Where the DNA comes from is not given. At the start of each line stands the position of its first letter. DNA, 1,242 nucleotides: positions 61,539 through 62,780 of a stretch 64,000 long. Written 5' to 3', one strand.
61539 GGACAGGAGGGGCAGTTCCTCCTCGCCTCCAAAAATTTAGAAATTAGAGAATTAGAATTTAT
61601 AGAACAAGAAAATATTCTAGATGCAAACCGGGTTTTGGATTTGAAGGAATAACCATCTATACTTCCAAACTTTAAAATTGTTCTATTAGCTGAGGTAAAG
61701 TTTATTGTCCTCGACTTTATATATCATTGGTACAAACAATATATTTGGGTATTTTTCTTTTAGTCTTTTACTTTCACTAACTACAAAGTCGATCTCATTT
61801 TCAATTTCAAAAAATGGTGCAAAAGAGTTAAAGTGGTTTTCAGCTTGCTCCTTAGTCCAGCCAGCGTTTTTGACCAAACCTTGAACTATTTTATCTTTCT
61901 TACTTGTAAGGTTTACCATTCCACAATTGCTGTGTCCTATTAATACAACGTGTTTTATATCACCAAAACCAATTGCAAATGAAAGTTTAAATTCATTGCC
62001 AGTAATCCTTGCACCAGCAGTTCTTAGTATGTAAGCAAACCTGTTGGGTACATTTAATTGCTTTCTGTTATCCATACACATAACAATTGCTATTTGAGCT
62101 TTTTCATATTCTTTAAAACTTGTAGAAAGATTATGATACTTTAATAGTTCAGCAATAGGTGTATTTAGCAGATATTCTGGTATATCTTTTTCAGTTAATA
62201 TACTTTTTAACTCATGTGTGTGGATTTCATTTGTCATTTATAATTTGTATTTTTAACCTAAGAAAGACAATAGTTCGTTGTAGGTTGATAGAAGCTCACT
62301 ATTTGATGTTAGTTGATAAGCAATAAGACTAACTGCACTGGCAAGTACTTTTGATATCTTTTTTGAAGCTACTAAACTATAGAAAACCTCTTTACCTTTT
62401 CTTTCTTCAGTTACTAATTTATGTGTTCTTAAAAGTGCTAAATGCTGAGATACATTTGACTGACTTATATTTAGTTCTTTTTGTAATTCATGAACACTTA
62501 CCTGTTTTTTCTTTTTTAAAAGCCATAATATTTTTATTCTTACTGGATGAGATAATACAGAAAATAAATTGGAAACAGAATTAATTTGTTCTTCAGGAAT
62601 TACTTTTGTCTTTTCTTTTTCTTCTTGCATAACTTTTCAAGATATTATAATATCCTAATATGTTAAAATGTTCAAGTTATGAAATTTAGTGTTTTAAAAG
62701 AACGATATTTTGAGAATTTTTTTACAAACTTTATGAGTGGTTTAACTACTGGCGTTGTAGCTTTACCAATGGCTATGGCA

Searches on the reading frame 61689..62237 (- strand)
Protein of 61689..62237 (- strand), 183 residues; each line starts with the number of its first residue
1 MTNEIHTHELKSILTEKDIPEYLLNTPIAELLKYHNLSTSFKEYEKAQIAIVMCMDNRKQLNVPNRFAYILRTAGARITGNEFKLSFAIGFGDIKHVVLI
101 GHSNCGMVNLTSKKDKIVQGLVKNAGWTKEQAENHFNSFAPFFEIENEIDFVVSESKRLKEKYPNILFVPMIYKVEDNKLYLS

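Call 43: search_protein_families(library=pfam, proteins=[window:61689-62237:-], max_evalue=0.001)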
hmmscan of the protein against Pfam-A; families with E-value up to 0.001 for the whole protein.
window:61689-62237:- (183 aa): 1 family
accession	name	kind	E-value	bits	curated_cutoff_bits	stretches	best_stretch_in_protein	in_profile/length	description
PF00484.24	Pro_CA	-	1.7e-07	32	25.7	1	51-140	3-106/156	Carbonic anhydrase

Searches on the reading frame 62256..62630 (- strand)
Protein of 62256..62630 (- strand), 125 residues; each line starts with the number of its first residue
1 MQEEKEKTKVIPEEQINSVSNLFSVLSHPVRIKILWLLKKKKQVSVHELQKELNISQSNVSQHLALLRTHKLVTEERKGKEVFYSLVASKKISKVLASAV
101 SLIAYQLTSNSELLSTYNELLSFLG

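Call 43: search_protein_families(library=pfam, proteins=[window:62256-62630:-], max_evalue=0.001)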
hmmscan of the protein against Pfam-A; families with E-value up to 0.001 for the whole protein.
window:62256-62630:- (125 aa): 12 families
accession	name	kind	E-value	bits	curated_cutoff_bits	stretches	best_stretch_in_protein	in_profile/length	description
PF12840.13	HTH_20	-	1.6e-11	44.4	27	1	26-75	1-50/51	Helix-turn-helix domain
PF01022.26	HTH_5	-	6.3e-10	39.2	22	1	29-73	2-45/47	Bacterial regulatory protein, arsR family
PF25212.1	HVO_A0114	-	3e-07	30.6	27.6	1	15-81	9-74/84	HVO_A0114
PF12802.13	MarR_2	-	3.2e-06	27.6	27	1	34-77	10-54/61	MarR family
PF08279.18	HTH_11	-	4.1e-06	27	25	1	32-69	3-41/55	HTH domain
PF13601.12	HTH_34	-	7.8e-06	26.4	27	1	30-74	1-45/80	Winged helix DNA-binding domain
PF13412.12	HTH_24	-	1.7e-05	24.7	21.9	1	31-65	5-39/48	Winged helix-turn-helix DNA-binding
PF01047.28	MarR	-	5.8e-05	23.3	24.6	1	31-67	5-41/59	MarR family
PF14394.12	DUF4423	-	8.6e-05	22.8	30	1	18-80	12-73/165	Domain of unknown function (DUF4423)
PF13463.12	HTH_27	-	0.00014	22.5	22.2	1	33-86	7-64/68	Winged helix DNA-binding domain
PF24038.1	DUF7347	-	0.0005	20.7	27.6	1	21-75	3-59/77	Domain of unknown function (DUF7347)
PF08100.18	Dimerisation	-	0.00083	19.6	25.6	0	24-86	20-83/93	O-methyltransferase dimerisation domain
